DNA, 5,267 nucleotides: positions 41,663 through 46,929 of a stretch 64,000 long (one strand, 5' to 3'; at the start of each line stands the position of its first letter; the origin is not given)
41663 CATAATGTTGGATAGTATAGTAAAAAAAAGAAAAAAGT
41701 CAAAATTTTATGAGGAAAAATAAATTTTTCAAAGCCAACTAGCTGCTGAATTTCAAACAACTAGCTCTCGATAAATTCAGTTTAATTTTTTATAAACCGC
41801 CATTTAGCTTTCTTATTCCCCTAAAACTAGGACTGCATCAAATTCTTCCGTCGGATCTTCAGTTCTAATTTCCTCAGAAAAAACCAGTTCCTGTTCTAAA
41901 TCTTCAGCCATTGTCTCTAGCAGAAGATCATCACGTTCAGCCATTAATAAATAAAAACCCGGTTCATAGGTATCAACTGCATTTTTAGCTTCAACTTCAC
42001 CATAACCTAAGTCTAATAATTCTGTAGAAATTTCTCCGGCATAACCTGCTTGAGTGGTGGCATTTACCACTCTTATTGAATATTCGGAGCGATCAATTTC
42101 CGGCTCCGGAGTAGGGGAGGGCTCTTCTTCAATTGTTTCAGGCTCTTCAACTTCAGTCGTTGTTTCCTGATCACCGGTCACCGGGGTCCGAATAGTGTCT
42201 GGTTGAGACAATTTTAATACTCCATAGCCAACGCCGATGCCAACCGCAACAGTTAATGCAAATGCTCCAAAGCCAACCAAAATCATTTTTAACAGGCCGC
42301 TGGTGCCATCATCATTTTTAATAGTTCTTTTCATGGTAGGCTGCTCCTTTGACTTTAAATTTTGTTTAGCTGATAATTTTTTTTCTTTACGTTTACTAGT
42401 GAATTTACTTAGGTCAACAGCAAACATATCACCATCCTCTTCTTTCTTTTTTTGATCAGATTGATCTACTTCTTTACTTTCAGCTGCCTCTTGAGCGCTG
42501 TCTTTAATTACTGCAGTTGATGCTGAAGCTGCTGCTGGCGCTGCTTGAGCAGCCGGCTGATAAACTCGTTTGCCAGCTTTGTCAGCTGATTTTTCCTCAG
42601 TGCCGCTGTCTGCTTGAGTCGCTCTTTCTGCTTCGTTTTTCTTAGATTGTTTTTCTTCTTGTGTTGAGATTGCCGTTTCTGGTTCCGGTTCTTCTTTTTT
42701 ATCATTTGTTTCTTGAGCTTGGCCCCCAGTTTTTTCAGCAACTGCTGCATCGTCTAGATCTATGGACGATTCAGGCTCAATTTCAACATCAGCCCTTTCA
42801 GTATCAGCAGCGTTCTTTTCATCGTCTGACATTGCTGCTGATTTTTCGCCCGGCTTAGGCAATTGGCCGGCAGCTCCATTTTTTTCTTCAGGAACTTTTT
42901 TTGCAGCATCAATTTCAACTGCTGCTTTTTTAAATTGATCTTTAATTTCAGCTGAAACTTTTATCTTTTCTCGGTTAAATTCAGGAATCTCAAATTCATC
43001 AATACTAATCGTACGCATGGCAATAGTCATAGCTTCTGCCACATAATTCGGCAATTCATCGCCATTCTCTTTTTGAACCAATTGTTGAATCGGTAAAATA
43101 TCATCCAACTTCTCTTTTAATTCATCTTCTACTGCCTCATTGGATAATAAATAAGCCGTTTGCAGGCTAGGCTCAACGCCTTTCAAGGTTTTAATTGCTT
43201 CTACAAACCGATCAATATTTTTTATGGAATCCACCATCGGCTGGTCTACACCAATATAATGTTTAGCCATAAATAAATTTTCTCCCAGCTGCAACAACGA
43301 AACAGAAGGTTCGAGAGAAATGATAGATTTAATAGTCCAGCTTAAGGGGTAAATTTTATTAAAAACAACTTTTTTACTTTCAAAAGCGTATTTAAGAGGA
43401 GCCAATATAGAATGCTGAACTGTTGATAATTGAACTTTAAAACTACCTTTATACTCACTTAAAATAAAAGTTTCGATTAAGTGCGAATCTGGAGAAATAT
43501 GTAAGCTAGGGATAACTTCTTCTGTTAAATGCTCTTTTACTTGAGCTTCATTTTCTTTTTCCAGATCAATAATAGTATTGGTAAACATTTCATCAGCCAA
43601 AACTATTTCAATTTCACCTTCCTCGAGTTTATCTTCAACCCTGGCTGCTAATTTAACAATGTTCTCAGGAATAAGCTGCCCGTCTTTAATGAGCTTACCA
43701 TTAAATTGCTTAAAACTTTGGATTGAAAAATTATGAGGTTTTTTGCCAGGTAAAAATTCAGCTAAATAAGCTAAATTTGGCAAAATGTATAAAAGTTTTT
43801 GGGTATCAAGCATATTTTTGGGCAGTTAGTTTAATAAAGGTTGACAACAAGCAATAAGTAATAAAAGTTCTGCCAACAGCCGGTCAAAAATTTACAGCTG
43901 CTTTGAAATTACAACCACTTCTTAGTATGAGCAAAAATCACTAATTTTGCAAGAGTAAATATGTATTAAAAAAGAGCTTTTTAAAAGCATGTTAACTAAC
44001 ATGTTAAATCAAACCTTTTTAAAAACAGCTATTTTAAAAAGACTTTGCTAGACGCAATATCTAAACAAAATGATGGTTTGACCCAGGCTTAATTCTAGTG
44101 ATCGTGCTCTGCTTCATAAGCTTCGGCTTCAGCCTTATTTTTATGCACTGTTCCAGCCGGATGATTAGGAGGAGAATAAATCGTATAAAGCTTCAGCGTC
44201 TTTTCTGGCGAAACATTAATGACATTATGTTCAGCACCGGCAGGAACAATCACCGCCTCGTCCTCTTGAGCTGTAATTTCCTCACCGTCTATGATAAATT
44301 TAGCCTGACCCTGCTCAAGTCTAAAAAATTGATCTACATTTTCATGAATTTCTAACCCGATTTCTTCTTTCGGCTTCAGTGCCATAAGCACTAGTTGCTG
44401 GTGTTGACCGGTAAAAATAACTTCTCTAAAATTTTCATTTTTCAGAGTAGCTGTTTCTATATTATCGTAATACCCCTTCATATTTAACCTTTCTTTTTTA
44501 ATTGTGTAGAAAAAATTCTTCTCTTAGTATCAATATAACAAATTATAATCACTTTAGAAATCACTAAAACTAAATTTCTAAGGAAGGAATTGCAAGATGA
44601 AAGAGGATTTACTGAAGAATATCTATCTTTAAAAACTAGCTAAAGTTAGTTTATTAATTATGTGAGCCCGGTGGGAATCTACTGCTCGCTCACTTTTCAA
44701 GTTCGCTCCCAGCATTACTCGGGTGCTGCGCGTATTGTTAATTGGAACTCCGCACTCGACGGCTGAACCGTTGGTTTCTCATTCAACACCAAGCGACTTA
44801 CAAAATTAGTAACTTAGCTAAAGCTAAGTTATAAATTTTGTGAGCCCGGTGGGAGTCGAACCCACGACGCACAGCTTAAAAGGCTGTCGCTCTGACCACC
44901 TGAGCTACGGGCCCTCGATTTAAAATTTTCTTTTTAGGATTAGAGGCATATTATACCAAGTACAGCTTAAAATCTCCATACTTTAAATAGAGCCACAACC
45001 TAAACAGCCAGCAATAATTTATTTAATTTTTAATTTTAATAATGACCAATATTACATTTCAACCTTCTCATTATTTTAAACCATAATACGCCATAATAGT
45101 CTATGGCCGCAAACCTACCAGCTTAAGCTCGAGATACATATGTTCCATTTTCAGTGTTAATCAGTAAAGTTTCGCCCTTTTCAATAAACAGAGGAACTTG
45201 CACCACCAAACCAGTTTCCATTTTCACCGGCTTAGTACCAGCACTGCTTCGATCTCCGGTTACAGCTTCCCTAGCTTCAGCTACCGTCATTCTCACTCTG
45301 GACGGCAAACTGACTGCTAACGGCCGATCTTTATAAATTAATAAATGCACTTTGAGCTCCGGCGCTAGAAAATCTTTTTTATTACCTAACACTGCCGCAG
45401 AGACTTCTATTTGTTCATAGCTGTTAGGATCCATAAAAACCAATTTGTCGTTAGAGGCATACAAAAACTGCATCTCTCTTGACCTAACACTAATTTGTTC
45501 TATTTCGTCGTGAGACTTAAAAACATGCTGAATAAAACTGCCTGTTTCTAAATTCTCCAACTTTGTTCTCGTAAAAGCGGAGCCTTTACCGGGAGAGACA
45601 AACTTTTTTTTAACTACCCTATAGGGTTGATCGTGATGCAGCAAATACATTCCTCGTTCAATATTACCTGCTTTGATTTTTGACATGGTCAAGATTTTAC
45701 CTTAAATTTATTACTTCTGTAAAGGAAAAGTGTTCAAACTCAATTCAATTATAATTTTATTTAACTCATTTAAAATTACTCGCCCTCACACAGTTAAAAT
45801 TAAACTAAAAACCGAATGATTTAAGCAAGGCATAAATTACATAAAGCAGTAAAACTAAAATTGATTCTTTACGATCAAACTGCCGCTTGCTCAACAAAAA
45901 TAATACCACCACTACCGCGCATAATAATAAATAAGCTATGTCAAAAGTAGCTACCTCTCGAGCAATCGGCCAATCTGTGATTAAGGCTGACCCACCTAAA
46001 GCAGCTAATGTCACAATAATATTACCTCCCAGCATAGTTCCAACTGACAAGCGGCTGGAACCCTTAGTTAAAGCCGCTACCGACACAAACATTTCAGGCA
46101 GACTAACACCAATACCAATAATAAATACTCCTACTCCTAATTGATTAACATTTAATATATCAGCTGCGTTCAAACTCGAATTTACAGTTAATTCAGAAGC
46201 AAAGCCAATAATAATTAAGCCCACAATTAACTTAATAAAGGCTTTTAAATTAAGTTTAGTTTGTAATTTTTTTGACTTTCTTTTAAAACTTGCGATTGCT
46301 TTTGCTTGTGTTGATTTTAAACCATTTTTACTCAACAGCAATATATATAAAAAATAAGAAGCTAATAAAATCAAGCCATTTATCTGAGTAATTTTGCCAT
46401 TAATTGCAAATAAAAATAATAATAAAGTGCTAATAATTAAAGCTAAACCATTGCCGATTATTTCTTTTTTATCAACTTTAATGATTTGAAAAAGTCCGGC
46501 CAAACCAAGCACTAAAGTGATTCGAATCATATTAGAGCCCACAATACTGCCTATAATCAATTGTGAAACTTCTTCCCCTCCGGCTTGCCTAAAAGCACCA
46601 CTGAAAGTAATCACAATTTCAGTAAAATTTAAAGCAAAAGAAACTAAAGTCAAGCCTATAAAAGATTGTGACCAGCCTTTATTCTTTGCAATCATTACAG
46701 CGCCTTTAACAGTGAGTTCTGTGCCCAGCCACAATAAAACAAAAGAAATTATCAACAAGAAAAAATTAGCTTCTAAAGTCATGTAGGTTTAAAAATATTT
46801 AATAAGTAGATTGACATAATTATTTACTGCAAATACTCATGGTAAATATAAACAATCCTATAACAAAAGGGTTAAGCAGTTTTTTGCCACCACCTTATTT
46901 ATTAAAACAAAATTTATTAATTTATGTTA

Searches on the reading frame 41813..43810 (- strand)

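Call 9: search_protein_families(library=pfam, proteins=[window:41813-43810:-])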
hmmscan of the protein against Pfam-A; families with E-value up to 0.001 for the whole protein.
window:41813-43810:- (665 aa): 1 family
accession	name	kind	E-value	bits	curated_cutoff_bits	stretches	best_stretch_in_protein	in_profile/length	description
PF13399.11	LytR_C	-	3.8e-05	25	22.2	1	577-664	2-83/86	LytR cell envelope-related transcriptional attenuator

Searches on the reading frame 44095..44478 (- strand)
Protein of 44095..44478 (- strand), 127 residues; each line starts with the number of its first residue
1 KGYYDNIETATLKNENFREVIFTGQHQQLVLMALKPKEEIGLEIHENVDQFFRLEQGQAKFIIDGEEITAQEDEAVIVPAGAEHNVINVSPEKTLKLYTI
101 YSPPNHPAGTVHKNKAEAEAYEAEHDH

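Call 9: search_protein_families(library=pfam, proteins=[window:44095-44478:-])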
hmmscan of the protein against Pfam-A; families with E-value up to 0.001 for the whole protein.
window:44095-44478:- (127 aa): 2 families
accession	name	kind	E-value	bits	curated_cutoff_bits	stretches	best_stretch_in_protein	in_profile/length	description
PF07883.17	Cupin_2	-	5.6e-15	55.2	27.2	1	31-101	2-70/70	Cupin domain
PF01050.24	MannoseP_isomer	-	0.0002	22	23.6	1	19-89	20-90/116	Mannose-6-phosphate isomerase C-terminal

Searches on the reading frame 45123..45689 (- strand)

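Call 9: search_protein_families(library=pfam, proteins=[window:45123-45689:-])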
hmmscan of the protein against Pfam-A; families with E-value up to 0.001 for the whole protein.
window:45123-45689:- (188 aa): 3 families
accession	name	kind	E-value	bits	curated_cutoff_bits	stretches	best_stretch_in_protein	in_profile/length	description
PF09285.17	Elong-fact-P_C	-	6.7e-21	74.2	25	1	132-187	1-56/56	Elongation factor P, C-terminal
PF01132.26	EFP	-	2.4e-18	66.3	27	1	71-124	1-54/54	Elongation factor P (EF-P) OB domain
PF08207.18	EFP_N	-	1.6e-15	57.3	23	1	7-62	2-57/58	Elongation factor P (EF-P) KOW-like domain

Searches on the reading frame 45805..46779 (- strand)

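Call 9: search_protein_families(library=pfam, proteins=[window:45805-46779:-])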
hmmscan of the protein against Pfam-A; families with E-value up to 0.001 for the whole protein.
window:45805-46779:- (324 aa): 1 family
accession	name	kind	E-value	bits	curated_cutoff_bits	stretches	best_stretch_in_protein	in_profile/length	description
PF01699.29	Na_Ca_ex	-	7.7e-48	162.7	24.9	2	180-320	2-149/151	Sodium/calcium exchanger protein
